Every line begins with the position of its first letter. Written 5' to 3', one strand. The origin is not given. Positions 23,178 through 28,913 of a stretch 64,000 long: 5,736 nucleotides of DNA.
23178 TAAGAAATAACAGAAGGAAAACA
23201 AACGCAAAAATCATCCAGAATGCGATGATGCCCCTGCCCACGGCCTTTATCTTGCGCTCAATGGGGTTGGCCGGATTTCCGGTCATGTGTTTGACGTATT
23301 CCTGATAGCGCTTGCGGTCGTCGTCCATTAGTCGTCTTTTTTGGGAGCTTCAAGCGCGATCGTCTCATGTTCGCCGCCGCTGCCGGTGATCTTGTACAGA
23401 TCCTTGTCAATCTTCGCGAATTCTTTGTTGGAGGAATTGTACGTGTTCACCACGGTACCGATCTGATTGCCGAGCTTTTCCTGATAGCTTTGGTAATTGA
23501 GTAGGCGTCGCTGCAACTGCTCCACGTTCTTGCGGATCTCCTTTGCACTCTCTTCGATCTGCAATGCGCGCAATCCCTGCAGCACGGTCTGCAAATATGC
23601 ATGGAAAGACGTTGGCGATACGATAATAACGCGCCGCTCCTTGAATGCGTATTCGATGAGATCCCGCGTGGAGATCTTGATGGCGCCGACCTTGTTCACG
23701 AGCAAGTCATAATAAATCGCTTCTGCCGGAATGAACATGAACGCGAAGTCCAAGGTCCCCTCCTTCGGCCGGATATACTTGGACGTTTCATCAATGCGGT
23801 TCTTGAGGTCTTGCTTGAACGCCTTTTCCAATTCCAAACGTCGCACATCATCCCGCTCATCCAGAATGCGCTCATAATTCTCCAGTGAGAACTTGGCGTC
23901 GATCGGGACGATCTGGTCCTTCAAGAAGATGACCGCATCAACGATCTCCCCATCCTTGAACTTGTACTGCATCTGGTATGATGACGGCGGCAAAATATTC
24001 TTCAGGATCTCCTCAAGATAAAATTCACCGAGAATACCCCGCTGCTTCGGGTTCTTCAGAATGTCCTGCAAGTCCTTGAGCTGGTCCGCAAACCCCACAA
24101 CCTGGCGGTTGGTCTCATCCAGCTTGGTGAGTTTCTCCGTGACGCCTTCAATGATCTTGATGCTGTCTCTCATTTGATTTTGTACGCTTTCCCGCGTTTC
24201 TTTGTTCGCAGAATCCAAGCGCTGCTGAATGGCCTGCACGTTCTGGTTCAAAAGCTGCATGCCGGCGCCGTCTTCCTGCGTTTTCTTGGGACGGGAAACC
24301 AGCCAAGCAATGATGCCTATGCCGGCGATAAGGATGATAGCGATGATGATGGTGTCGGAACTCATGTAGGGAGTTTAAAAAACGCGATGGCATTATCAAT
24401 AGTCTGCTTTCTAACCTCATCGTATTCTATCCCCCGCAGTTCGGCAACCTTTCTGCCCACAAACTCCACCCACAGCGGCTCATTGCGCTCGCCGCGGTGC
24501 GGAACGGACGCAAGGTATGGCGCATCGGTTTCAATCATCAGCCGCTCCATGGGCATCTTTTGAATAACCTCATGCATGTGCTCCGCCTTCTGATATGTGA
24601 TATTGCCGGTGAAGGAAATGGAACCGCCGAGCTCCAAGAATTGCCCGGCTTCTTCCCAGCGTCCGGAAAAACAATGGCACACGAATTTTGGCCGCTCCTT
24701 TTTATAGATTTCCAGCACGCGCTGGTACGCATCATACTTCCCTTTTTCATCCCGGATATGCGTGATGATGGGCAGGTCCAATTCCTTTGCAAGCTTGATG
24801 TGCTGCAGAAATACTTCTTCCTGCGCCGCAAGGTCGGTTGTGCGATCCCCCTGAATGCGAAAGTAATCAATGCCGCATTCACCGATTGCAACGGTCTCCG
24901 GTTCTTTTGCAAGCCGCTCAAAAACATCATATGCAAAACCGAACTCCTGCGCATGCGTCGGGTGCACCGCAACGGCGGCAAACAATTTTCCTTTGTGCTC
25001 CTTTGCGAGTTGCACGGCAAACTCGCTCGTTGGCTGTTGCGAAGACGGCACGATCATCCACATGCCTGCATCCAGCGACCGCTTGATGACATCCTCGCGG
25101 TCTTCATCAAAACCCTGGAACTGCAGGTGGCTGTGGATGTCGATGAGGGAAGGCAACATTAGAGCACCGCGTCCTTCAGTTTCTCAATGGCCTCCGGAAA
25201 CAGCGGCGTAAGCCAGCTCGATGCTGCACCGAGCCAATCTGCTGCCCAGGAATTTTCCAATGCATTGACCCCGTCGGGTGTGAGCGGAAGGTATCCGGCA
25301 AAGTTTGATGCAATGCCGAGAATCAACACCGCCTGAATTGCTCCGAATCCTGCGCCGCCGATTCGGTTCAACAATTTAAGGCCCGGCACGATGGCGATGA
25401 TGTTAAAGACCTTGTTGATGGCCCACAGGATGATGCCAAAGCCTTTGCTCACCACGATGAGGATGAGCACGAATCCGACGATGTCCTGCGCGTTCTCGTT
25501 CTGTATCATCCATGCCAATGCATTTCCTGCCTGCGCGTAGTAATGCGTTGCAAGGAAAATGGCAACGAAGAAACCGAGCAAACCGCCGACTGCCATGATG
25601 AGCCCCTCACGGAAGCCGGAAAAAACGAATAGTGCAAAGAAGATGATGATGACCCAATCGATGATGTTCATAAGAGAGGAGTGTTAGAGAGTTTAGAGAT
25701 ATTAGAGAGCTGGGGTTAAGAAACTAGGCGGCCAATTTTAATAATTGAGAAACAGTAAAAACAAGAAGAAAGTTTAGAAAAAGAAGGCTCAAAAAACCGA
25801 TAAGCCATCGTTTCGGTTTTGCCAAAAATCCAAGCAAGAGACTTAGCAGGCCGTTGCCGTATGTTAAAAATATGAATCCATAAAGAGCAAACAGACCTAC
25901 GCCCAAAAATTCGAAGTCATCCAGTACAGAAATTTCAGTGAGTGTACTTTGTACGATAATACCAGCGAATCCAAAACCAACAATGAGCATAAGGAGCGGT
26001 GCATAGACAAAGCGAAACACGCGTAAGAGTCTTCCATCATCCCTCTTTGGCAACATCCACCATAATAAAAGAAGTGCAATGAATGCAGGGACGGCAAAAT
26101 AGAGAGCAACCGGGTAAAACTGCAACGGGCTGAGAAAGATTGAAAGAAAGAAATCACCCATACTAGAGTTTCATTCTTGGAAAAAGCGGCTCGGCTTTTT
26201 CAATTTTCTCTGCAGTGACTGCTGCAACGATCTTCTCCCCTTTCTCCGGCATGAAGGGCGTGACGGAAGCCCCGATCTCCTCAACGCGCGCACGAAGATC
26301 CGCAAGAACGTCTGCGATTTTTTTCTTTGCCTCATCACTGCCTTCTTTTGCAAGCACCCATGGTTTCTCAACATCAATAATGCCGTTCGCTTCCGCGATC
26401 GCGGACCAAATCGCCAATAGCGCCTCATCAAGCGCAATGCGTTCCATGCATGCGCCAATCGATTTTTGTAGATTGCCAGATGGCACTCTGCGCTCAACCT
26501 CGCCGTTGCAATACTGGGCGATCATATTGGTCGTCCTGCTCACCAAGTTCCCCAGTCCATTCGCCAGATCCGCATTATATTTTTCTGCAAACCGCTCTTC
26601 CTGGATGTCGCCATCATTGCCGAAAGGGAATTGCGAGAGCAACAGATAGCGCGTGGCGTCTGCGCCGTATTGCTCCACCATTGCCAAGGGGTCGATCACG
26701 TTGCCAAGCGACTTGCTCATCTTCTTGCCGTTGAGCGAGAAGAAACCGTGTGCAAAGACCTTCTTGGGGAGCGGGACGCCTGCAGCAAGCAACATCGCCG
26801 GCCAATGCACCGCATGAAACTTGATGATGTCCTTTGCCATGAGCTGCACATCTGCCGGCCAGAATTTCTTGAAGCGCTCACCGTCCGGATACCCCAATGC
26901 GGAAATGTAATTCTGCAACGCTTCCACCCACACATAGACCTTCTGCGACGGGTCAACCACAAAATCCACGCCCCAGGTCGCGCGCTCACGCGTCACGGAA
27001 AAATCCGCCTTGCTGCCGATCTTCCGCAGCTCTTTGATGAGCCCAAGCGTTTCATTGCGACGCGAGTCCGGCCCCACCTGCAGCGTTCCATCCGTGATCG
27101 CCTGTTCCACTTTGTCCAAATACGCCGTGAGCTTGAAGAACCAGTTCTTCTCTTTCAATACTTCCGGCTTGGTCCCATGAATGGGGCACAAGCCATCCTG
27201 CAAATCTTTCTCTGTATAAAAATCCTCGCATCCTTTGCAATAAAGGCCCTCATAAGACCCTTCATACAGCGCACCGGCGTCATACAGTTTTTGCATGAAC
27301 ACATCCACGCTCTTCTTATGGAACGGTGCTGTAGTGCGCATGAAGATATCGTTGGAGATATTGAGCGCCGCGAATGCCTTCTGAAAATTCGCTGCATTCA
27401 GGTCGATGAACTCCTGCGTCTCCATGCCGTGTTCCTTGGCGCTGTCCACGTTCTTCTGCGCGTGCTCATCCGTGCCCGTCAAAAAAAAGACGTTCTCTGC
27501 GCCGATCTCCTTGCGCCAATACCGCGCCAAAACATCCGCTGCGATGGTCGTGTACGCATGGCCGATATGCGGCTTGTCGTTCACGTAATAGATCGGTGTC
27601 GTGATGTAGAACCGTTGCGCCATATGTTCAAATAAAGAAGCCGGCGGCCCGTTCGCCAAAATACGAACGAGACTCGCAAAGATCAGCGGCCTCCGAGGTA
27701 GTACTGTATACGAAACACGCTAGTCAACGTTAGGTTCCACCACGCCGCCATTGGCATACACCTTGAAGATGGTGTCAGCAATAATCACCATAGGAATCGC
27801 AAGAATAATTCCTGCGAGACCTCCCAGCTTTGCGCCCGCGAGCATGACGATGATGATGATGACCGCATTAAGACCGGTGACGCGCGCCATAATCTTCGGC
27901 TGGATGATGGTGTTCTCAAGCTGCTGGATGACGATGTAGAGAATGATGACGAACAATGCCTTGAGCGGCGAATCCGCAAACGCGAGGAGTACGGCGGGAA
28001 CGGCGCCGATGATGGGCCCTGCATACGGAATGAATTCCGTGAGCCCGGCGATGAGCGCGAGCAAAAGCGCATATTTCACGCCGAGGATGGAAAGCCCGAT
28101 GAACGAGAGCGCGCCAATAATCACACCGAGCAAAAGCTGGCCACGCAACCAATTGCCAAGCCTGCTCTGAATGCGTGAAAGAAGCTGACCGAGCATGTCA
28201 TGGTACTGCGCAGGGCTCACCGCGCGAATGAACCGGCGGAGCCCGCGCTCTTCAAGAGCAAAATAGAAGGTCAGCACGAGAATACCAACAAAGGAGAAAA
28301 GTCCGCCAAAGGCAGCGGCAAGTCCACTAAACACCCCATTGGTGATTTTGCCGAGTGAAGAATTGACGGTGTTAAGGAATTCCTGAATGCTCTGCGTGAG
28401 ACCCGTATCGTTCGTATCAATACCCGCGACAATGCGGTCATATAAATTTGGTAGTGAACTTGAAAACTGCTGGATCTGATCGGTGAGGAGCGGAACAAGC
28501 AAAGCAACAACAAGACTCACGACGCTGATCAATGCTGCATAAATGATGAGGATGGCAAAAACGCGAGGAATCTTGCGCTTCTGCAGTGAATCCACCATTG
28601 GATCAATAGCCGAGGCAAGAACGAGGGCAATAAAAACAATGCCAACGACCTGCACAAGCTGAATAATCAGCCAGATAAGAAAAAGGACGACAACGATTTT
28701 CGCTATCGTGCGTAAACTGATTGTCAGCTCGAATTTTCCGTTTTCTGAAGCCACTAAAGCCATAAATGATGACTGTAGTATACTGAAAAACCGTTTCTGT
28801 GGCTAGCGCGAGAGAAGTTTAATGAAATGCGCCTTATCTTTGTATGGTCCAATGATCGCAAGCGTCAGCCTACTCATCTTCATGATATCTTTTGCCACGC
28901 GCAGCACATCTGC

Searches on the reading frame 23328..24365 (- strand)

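Call 16: search_protein_families(library=pfam, proteins=[window:23328-24365:-], max_evalue=0.00001)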
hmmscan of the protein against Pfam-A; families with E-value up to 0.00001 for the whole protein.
window:23328-24365:- (345 aa): 1 family
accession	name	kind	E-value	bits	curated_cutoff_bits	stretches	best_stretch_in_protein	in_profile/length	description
PF02646.22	RmuC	-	2.8e-54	184.6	26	1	42-317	2-272/291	RmuC family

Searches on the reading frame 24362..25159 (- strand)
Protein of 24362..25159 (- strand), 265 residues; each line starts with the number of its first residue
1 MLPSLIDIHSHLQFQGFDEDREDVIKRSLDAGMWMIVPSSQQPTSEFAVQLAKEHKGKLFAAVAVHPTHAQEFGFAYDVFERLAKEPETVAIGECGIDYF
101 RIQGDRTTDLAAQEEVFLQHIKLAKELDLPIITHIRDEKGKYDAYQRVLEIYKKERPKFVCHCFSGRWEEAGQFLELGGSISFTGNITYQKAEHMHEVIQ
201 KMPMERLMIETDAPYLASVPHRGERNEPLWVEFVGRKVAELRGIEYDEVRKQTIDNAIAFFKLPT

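Call 16: search_protein_families(library=pfam, proteins=[window:24362-25159:-], max_evalue=0.00001)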
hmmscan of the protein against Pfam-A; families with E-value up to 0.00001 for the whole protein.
window:24362-25159:- (265 aa): 1 family
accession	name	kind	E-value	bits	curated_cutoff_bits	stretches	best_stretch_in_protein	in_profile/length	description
PF01026.27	TatD_DNase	-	3.8e-72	243.2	27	1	6-262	1-253/253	TatD related DNase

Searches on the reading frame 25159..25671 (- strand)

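Call 16: search_protein_families(library=pfam, proteins=[window:25159-25671:-], max_evalue=0.00001)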
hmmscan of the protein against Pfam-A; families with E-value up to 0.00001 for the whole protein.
window:25159-25671:- (170 aa): 1 family
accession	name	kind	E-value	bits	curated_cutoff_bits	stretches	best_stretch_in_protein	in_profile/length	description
PF02674.22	Colicin_V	-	1.7e-22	80.4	29.3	1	4-149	1-141/144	Colicin V production protein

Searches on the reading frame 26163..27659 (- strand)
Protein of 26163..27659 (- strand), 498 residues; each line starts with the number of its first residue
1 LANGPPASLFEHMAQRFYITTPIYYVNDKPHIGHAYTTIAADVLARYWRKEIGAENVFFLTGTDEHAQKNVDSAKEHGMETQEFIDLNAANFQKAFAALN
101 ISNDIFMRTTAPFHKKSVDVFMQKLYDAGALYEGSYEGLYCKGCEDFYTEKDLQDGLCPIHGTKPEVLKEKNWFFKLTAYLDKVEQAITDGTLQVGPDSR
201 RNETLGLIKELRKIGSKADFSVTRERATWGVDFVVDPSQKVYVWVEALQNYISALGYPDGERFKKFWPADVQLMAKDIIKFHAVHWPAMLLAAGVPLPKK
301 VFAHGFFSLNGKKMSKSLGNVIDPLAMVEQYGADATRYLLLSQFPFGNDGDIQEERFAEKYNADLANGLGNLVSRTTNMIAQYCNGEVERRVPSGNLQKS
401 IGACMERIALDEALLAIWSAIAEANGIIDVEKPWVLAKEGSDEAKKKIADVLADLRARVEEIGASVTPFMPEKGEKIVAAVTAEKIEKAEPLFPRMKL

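Call 16: search_protein_families(library=pfam, proteins=[window:26163-27659:-], max_evalue=0.00001)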
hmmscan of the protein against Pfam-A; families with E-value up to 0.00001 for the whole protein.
window:26163-27659:- (498 aa): 3 families
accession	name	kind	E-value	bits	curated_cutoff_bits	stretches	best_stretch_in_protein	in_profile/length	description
PF09334.17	tRNA-synt_1g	-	4.9e-95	319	20.1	2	151-376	162-390/391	tRNA synthetases class I (M)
PF00133.28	tRNA-synt_1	-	1.7e-25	90.1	22.7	2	243-344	301-405/414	tRNA synthetases class I (I, L, M and V)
PF01406.26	tRNA-synt_1e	-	1.6e-15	57.7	27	1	26-140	19-130/301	tRNA synthetases class I (C) catalytic domain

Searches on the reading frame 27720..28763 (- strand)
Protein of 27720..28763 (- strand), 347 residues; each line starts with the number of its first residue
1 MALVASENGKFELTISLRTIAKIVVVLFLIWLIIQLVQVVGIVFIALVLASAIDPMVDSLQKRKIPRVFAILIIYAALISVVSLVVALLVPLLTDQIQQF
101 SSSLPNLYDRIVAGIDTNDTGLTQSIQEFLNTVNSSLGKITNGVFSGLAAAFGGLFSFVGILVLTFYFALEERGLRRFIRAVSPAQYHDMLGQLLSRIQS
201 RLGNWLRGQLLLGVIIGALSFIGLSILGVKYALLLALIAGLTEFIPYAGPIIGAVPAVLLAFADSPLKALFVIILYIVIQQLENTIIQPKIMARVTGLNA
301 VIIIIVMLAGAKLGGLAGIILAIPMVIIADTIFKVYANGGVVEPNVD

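Call 16: search_protein_families(library=pfam, proteins=[window:27720-28763:-], max_evalue=0.00001)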
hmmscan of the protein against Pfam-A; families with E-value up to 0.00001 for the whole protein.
window:27720-28763:- (347 aa): 1 family
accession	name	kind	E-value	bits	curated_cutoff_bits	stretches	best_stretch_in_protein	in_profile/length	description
PF01594.21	AI-2E_transport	-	4.5e-70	236.8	34.3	1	23-336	4-326/327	AI-2E family transporter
